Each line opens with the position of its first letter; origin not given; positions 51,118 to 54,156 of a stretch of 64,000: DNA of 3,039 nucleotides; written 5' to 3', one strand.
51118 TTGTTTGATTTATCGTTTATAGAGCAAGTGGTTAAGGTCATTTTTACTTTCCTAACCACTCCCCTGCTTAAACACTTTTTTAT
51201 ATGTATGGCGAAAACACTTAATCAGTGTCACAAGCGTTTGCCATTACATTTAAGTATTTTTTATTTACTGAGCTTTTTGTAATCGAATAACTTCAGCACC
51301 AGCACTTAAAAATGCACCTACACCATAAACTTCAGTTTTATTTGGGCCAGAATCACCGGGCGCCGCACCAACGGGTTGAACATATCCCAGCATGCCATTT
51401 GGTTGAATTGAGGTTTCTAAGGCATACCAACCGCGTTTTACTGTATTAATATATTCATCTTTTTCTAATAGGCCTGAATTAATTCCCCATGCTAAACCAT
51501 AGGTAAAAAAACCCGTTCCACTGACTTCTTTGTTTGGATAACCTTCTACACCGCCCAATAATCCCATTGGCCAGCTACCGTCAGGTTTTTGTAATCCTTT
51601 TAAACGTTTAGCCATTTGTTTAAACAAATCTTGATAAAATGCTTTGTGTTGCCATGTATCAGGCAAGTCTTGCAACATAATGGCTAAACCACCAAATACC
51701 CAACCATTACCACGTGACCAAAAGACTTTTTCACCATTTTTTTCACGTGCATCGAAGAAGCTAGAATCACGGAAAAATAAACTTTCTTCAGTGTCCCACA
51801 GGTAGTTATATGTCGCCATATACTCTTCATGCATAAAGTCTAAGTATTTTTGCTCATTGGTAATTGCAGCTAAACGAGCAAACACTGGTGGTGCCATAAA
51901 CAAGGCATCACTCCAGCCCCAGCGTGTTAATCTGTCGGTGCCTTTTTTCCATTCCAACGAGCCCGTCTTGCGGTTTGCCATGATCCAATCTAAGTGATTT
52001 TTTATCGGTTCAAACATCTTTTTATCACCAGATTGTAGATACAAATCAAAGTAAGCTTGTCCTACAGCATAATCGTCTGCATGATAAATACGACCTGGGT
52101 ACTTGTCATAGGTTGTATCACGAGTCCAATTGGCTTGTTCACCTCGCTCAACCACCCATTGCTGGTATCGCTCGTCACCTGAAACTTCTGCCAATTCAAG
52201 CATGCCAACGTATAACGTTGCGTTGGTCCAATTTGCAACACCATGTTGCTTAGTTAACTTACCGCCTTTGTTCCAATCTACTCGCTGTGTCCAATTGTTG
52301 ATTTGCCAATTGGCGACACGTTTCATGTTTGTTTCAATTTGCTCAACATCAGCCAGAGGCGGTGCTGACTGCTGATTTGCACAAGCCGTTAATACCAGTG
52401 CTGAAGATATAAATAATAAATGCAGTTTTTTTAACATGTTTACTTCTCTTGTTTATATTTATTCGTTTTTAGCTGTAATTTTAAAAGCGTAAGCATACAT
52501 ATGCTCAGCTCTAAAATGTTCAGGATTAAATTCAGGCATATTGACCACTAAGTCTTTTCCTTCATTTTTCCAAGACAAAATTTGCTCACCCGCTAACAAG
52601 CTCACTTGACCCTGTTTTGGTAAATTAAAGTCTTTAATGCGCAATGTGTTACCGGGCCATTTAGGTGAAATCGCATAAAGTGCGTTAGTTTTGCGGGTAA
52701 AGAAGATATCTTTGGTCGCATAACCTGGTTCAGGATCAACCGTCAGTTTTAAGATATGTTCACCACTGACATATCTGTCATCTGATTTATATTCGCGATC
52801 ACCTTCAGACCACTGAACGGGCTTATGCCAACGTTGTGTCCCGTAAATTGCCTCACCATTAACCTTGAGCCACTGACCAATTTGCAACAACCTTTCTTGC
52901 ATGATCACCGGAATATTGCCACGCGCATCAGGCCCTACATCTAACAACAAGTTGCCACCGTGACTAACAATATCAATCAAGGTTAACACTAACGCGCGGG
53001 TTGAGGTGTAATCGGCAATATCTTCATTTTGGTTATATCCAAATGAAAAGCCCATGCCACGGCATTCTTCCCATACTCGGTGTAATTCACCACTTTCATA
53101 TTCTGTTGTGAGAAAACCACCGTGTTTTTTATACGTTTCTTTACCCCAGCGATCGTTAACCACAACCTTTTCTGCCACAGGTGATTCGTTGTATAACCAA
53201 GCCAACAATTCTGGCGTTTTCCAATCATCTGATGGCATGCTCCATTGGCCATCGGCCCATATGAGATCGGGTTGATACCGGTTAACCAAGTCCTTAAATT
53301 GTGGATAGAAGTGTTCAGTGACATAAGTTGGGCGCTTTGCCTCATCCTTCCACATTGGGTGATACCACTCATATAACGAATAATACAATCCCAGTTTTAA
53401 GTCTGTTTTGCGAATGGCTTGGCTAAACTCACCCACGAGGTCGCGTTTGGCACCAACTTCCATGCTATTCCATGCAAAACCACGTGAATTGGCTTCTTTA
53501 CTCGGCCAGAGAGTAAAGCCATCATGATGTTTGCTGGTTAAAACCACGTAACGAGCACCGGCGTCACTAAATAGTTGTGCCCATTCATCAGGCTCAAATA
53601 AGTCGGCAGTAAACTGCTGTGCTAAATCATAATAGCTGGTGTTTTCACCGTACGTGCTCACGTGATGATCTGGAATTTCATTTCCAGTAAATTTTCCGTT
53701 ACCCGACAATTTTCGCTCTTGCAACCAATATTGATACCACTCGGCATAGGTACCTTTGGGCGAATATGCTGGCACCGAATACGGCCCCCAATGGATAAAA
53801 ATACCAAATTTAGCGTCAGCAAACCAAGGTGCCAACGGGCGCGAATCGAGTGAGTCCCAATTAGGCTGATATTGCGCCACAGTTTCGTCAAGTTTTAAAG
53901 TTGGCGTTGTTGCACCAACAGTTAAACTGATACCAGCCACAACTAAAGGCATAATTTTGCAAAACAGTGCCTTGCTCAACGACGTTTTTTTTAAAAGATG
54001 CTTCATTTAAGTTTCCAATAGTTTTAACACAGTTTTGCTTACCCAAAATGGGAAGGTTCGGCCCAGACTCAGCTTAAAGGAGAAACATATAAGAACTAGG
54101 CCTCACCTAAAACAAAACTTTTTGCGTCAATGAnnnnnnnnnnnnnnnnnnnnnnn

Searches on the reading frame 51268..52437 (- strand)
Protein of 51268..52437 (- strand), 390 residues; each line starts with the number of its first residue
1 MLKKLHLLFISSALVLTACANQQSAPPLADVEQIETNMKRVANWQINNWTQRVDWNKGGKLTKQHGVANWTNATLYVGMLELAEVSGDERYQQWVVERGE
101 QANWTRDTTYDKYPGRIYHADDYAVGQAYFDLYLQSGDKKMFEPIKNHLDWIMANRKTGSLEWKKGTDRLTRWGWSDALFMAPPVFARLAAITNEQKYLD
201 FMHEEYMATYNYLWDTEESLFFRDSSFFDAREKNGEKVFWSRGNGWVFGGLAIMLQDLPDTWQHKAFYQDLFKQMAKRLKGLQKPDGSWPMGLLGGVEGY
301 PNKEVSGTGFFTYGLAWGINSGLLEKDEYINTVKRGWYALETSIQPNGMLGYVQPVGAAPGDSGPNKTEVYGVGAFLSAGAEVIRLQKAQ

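Call 45: search_protein_families(library=pfam, proteins=[window:51268-52437:-], max_evalue=0.001)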
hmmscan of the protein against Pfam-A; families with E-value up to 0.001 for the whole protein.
window:51268-52437:- (390 aa): 1 family
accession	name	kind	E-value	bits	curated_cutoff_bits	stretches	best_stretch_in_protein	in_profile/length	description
PF07470.19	Glyco_hydro_88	-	4.1e-77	260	26.6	1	38-386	2-351/352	Glycosyl Hydrolase Family 88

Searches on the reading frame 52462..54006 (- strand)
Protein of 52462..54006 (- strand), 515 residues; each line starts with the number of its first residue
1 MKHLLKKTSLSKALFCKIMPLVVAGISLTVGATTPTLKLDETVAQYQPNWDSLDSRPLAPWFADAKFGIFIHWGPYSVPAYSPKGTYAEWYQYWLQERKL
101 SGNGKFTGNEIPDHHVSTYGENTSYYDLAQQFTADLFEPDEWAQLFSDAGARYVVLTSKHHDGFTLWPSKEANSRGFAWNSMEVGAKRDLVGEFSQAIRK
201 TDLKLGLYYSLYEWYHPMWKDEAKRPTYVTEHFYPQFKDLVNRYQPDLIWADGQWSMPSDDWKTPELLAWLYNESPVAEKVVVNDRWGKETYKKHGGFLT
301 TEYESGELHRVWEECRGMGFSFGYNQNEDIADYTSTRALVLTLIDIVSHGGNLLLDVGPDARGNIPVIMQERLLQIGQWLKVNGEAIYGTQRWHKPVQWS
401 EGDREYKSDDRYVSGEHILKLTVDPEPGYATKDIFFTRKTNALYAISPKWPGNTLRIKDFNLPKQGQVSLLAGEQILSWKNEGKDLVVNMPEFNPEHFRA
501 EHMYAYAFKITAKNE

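Call 45: search_protein_families(library=pfam, proteins=[window:52462-54006:-], max_evalue=0.001)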
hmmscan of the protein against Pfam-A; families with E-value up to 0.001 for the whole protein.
window:52462-54006:- (515 aa): 2 families
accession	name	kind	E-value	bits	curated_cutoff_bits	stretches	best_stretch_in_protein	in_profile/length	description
PF01120.23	Alpha_L_fucos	-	6.3e-120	401.2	25.2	1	42-385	10-345/345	Alpha-L-fucosidase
PF16757.11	Fucosidase_C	-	3.9e-10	40.6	25.6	1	431-511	6-88/88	Alpha-L-fucosidase C-terminal domain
